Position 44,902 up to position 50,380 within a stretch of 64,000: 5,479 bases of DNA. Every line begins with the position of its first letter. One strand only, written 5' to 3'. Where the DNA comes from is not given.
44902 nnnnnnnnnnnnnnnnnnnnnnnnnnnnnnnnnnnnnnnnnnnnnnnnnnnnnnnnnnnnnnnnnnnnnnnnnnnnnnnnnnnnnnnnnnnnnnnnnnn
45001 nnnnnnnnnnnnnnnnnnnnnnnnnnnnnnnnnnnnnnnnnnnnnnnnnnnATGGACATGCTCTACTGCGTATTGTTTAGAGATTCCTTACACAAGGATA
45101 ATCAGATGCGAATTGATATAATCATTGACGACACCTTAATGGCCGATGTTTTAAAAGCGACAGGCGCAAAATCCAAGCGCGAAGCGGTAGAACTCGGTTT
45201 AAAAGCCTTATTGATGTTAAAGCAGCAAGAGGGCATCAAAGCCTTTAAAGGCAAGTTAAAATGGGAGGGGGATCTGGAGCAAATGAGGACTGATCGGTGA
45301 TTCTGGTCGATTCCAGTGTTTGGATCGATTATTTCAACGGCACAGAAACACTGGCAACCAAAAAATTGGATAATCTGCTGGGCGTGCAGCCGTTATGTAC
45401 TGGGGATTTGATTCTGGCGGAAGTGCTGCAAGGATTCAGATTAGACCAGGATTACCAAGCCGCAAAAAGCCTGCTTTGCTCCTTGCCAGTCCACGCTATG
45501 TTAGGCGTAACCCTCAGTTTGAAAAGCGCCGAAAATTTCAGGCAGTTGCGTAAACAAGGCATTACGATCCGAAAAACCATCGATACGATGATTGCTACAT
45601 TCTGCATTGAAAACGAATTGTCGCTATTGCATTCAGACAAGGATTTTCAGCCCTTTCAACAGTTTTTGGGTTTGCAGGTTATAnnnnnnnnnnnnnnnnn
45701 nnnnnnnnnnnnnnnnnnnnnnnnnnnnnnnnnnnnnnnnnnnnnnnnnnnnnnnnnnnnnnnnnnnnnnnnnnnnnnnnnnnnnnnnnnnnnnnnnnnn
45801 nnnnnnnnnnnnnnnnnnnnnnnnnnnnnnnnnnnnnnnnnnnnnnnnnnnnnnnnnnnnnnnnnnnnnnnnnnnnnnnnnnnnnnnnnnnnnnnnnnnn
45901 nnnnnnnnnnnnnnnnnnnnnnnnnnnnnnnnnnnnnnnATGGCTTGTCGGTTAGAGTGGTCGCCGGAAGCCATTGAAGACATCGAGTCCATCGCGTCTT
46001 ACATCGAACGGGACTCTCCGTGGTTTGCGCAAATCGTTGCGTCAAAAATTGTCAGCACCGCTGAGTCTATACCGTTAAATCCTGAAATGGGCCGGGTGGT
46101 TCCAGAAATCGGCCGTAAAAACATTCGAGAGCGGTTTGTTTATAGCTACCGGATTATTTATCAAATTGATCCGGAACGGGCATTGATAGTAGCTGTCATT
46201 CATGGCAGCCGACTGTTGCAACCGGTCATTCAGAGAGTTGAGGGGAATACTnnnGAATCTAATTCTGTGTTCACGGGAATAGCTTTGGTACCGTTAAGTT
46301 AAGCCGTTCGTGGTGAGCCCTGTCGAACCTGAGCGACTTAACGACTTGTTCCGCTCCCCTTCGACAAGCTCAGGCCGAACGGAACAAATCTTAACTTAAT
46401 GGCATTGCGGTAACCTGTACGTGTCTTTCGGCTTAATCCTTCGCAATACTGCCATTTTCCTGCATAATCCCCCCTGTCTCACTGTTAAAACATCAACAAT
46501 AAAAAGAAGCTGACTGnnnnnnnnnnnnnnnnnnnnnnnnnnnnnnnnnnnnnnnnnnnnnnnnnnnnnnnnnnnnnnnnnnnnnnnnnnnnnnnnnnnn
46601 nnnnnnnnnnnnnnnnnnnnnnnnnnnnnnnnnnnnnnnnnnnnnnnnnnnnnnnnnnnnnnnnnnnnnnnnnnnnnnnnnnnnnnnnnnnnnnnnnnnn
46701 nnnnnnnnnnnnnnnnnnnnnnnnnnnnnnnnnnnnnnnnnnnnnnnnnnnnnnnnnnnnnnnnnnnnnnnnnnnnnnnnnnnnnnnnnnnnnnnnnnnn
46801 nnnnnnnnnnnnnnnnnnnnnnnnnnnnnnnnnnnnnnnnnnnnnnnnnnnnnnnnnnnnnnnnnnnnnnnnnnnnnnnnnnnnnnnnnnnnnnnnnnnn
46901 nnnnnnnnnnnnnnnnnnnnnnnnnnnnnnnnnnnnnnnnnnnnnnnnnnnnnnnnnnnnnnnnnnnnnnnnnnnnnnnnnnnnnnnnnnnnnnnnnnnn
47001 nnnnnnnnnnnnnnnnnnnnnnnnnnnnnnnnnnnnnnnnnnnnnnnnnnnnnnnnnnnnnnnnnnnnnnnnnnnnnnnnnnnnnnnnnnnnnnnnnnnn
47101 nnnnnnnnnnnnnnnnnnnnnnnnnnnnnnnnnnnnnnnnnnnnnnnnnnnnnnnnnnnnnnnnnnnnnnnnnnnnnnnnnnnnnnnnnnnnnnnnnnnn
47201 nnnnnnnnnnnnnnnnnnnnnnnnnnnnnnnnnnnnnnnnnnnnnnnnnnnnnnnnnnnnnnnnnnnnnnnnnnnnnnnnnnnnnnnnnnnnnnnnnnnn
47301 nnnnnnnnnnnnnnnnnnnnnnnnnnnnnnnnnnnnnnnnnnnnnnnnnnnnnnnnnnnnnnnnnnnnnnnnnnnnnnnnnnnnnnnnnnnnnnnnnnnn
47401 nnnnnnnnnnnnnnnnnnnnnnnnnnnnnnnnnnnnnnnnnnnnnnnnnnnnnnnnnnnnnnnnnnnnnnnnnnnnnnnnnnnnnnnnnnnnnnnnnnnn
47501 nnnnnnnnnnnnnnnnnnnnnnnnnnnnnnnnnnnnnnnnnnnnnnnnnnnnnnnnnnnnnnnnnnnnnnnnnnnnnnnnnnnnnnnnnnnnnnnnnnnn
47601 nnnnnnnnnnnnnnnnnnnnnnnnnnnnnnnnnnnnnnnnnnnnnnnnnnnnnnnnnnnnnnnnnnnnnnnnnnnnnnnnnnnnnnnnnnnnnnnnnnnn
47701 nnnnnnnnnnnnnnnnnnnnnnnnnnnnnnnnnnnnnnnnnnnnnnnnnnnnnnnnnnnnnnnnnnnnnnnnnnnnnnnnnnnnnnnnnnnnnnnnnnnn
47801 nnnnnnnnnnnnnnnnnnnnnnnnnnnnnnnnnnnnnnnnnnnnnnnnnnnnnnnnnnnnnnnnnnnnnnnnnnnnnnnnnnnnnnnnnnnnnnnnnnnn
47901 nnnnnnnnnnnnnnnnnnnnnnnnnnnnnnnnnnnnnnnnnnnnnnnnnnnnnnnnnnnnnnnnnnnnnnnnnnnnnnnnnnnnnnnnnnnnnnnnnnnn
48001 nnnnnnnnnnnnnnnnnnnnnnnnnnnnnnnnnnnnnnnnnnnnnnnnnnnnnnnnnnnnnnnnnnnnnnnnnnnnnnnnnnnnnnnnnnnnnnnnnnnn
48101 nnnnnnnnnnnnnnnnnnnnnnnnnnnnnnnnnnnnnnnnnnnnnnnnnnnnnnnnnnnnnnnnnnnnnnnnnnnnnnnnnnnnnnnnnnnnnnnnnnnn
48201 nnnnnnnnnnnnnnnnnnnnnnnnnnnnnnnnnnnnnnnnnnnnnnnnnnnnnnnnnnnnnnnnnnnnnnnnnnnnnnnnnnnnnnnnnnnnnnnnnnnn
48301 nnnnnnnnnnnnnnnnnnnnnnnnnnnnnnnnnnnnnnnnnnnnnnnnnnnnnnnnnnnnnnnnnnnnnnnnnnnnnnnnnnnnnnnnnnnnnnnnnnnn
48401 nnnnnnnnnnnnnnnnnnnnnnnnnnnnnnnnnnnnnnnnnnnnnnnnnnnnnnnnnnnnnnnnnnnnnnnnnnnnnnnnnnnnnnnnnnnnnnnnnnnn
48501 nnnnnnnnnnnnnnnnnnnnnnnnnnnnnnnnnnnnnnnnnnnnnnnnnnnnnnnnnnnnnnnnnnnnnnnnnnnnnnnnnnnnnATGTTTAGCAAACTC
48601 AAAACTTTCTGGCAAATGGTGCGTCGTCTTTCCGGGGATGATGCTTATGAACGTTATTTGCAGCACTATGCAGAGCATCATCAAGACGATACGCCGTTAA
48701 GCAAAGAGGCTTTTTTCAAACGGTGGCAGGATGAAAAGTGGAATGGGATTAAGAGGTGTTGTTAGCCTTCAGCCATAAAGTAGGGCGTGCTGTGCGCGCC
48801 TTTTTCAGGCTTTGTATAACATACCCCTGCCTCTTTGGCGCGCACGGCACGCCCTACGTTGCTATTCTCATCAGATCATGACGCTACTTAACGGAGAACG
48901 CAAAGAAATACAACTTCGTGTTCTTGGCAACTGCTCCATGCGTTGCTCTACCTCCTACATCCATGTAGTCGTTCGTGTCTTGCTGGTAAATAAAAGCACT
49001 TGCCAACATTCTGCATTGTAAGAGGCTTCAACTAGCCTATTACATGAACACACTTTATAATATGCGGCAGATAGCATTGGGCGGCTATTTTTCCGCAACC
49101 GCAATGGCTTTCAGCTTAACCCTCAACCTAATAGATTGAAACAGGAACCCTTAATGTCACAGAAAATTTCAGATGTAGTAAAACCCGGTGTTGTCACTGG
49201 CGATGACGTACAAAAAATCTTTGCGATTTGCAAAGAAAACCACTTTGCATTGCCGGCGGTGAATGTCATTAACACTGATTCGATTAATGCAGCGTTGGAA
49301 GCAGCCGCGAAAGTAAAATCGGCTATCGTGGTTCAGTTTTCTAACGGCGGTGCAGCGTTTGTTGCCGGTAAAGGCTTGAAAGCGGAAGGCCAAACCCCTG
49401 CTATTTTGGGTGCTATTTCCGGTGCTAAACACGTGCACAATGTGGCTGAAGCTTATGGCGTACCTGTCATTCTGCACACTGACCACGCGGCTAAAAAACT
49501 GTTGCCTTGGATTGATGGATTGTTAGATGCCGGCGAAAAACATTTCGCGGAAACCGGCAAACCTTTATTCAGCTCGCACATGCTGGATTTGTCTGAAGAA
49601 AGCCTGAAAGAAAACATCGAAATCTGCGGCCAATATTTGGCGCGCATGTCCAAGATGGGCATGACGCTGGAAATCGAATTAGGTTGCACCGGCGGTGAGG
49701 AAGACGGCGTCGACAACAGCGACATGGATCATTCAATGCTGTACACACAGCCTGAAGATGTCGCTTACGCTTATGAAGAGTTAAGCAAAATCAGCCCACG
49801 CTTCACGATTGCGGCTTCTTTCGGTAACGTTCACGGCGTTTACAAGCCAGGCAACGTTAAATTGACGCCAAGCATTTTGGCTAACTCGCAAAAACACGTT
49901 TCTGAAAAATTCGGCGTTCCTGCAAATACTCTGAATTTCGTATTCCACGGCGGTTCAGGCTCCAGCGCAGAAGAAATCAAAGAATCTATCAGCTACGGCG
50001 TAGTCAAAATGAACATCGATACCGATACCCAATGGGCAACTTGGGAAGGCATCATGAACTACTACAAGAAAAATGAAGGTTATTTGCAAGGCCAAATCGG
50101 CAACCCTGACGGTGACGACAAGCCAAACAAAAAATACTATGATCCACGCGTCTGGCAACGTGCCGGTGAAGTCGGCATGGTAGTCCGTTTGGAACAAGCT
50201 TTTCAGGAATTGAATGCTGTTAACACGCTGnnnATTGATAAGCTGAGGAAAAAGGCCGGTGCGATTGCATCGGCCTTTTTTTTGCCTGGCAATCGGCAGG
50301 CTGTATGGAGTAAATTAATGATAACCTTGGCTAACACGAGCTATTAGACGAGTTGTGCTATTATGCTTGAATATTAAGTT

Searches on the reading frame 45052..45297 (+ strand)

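Call 34: search_protein_families(library=pfam, proteins=[window:45052-45297:+], max_evalue=0.001)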
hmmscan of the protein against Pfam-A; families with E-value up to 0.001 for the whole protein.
window:45052-45297:+ (82 aa): 1 family
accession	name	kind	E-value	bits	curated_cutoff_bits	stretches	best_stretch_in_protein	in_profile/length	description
PF09957.15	VapB_antitoxin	-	2.3e-09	37.4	23.4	1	19-59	1-41/47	Bacterial antitoxin of type II TA system, VapB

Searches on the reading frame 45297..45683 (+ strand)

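Call 34: search_protein_families(library=pfam, proteins=[window:45297-45683:+], max_evalue=0.001)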
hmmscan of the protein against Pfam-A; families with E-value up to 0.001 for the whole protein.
window:45297-45683:+ (129 aa): 1 family
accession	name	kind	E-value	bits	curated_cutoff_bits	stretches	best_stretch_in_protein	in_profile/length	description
PF01850.27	PIN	-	5.9e-10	40.3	23.6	1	2-118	1-115/120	PIN domain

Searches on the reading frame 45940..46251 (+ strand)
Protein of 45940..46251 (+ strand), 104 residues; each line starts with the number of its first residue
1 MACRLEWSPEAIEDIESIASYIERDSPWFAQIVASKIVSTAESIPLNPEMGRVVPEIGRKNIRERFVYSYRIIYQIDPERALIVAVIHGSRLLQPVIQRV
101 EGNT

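Call 34: search_protein_families(library=pfam, proteins=[window:45940-46251:+], max_evalue=0.001)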
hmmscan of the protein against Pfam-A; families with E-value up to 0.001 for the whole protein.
window:45940-46251:+ (104 aa): 1 family
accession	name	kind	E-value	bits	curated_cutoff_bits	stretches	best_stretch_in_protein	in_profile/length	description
PF05016.21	ParE_toxin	-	4.2e-20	72.6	23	1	5-92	1-88/89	ParE toxin of type II toxin-antitoxin system, parDE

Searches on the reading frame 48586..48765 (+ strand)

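Call 41: search_protein_families(library=pfam, proteins=[window:48586-48765:+], max_evalue=0.01)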
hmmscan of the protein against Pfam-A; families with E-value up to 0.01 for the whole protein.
window:48586-48765:+ (59 aa): 1 family
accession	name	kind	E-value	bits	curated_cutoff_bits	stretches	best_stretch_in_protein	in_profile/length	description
PF04328.18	Sel_put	-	4.4e-19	68.8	25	1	5-59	6-61/61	Selenoprotein, putative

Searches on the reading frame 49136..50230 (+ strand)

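Call 34: search_protein_families(library=pfam, proteins=[window:49136-50230:+], max_evalue=0.001)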
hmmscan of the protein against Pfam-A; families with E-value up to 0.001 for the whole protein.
window:49136-50230:+ (365 aa): 1 family
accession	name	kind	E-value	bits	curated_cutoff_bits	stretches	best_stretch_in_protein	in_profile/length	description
PF01116.26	F_bP_aldolase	-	1.1e-79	268.3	25.5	1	24-363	2-276/277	Fructose-bisphosphate aldolase class-II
